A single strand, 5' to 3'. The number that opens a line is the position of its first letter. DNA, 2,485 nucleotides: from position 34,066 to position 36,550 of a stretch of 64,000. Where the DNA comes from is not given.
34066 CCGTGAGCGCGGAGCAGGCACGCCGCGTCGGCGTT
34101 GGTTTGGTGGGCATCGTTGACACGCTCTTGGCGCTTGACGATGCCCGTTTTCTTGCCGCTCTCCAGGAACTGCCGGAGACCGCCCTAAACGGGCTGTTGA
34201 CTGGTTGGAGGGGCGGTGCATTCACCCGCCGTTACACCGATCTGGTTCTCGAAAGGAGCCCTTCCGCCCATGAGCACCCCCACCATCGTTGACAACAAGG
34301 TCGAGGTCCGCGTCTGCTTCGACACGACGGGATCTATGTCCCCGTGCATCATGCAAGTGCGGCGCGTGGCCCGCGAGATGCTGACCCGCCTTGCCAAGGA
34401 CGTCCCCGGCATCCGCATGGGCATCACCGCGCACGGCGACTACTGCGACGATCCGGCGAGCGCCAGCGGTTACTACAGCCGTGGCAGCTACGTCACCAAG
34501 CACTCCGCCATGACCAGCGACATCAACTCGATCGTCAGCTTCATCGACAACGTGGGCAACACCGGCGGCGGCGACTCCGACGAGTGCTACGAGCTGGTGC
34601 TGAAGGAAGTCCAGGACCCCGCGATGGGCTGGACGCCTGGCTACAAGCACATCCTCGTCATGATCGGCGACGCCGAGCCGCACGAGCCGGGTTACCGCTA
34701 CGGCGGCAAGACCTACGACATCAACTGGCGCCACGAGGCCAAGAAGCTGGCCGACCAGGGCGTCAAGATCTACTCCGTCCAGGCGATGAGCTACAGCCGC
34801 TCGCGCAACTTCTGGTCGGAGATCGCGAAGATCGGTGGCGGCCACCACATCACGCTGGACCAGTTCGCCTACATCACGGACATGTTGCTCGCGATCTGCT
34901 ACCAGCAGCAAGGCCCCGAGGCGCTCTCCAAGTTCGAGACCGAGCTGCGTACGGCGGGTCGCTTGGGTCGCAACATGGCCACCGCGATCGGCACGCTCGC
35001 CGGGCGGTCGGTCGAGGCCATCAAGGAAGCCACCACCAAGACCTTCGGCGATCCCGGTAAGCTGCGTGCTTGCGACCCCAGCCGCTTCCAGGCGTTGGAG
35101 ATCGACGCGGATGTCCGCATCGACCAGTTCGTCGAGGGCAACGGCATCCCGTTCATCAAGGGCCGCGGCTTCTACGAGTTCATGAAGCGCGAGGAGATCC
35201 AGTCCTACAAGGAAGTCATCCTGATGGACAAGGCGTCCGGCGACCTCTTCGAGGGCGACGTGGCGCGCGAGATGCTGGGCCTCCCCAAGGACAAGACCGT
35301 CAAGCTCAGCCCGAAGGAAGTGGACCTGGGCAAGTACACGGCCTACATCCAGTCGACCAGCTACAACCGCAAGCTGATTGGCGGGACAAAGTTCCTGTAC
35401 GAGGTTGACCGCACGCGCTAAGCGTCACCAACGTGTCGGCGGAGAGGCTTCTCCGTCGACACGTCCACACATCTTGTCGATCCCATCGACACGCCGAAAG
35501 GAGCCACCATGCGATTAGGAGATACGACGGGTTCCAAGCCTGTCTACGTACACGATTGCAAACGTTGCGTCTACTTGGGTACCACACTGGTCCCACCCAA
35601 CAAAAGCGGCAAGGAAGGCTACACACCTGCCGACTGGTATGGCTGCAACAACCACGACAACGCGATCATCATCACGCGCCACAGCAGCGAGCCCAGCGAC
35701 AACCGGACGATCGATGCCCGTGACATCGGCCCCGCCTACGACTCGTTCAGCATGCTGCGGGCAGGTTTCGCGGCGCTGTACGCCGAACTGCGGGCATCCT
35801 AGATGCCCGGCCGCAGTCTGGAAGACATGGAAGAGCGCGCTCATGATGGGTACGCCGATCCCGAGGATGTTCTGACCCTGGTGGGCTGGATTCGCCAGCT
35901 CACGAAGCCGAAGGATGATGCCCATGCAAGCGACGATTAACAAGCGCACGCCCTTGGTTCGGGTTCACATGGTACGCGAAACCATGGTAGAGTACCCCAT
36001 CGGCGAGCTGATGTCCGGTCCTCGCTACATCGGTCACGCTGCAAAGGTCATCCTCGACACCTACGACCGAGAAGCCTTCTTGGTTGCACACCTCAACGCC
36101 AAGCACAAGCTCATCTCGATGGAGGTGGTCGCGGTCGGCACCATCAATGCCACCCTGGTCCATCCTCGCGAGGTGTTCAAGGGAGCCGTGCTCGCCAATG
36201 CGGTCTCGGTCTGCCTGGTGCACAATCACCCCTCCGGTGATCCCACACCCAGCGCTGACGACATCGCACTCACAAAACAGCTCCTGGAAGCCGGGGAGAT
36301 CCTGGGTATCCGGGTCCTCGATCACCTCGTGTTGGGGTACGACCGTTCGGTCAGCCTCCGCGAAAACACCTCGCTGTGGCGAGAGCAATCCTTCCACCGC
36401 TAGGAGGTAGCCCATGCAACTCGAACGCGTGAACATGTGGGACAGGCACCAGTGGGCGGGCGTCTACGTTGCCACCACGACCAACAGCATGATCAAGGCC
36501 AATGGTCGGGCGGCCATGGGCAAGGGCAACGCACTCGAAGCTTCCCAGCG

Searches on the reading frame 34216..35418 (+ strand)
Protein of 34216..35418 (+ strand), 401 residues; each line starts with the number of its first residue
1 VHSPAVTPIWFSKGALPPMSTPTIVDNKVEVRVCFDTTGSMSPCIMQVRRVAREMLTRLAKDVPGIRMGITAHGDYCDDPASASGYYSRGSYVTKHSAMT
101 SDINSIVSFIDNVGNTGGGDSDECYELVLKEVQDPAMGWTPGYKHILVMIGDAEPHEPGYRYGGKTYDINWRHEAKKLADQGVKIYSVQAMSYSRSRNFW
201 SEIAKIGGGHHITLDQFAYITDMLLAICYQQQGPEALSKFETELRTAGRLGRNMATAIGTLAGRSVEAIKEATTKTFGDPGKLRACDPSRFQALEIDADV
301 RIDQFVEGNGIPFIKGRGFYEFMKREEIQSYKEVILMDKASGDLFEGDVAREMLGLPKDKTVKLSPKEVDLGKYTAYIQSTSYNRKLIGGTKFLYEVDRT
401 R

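Call 79: search_protein_families(library=pfam, proteins=[window:34216-35418:+], max_evalue=0.001)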
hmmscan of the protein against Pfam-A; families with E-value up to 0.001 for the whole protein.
window:34216-35418:+ (401 aa): 2 families
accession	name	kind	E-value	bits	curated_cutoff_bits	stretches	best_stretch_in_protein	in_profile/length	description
PF00092.34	VWA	-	3.7e-05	24.4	23.8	1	33-218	4-166/174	von Willebrand factor type A domain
PF25106.1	VWA_4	-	6.5e-05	23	27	0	33-58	4-29/169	von Willebrand factor A domain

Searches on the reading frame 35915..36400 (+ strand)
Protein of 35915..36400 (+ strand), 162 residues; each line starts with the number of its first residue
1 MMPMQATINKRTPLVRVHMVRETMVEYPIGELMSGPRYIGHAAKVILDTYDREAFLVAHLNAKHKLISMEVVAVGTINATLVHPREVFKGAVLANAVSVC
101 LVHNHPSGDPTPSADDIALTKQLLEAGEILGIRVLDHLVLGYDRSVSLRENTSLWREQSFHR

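Call 79: search_protein_families(library=pfam, proteins=[window:35915-36400:+], max_evalue=0.001)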
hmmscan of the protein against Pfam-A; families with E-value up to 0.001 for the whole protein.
window:35915-36400:+ (162 aa): 1 family
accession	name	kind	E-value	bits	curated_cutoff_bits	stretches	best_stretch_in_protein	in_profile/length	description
PF04002.20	RadC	-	3.5e-39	133.9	22.1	1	47-151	15-119/121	RadC-like JAB domain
